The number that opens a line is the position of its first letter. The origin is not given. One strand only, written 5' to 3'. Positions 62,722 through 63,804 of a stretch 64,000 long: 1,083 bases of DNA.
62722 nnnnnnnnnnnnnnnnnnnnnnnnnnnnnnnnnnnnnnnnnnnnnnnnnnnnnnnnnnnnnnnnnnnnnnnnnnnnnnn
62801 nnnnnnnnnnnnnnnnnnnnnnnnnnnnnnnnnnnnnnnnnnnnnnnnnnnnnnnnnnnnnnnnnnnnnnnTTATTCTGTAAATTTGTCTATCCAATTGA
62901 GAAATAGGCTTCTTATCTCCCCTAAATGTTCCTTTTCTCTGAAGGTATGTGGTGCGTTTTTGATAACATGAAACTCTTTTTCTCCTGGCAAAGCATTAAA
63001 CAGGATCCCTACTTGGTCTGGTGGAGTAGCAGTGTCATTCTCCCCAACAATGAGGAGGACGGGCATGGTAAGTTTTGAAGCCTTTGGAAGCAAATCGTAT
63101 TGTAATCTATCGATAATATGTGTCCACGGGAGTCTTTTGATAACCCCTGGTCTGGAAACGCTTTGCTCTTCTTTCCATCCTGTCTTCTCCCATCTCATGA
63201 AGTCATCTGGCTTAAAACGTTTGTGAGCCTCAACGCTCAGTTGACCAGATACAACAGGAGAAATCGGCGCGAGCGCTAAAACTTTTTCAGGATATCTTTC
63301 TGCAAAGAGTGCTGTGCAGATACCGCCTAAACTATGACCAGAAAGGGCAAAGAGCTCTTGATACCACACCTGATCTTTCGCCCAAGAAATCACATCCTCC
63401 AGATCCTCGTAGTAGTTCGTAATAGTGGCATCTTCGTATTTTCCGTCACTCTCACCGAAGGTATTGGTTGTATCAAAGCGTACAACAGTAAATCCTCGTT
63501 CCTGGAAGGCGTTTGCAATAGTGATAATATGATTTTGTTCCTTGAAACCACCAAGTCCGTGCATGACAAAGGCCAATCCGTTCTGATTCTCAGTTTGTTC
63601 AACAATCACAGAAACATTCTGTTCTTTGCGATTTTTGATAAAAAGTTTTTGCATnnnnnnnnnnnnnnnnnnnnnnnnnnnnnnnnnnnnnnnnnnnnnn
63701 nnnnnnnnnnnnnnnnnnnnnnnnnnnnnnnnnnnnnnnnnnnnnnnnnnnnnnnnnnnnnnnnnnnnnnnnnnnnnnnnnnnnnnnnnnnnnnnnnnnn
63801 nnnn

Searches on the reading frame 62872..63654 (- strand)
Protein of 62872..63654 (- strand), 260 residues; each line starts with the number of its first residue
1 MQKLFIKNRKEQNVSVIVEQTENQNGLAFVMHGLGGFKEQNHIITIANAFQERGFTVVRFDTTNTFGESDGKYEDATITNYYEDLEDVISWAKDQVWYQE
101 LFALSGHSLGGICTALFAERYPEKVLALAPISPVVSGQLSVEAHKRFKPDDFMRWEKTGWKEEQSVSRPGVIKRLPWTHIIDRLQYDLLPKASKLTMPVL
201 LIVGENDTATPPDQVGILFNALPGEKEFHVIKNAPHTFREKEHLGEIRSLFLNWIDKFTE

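Call 5: search_protein_families(library=pfam, proteins=[window:62872-63654:-], max_evalue=0.01)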
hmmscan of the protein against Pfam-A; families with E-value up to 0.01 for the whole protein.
window:62872-63654:- (260 aa): 14 families
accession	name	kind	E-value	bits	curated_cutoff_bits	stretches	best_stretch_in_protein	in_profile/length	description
PF12146.15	Hydrolase_4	-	1.5e-18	67.5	27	2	26-143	5-119/239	Serine aminopeptidase, S33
PF00561.26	Abhydrolase_1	-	2.2e-17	64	25.8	2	31-138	6-103/245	alpha/beta hydrolase fold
PF02129.25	Peptidase_S15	-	5.2e-15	56.3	23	1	41-169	46-165/262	X-Pro dipeptidyl-peptidase (S15 family)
PF00326.27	Peptidase_S9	-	6.4e-09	36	22.6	1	51-257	11-208/213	Prolyl oligopeptidase family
PF20408.4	Abhydrolase_11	-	5.3e-08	33.3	27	1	30-120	7-96/193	Alpha/beta hydrolase domain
PF12697.13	Abhydrolase_6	-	1.1e-06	29.9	26.3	1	31-236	4-204/217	Alpha/beta hydrolase family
PF10142.15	PhoPQ_related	-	4e-06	26.2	20.3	1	178-255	248-321/367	PhoPQ-activated pathogenicity-related protein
PF12740.14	PETase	-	2.3e-05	24.3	28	0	193-258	165-232/263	PET hydrolase-like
PF02273.21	Acyl_transf_2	-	0.00022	21.1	20.3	1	35-95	38-98/294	Acyl transferase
PF12695.13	Abhydrolase_5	-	0.00043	20.6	27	0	99-121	56-78/164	Alpha/beta hydrolase family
PF05448.18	AXE1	-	0.0021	17.3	21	1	181-237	247-304/321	Acetyl xylan esterase (AXE1)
PF01738.24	DLH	-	0.0025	17.9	21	0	191-242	138-192/217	Dienelactone hydrolase family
PF07859.19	Abhydrolase_3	-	0.0065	16.7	25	1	81-238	48-208/210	alpha/beta hydrolase fold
PF00756.26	Esterase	-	0.0078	16.4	22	1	99-168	113-173/251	Putative esterase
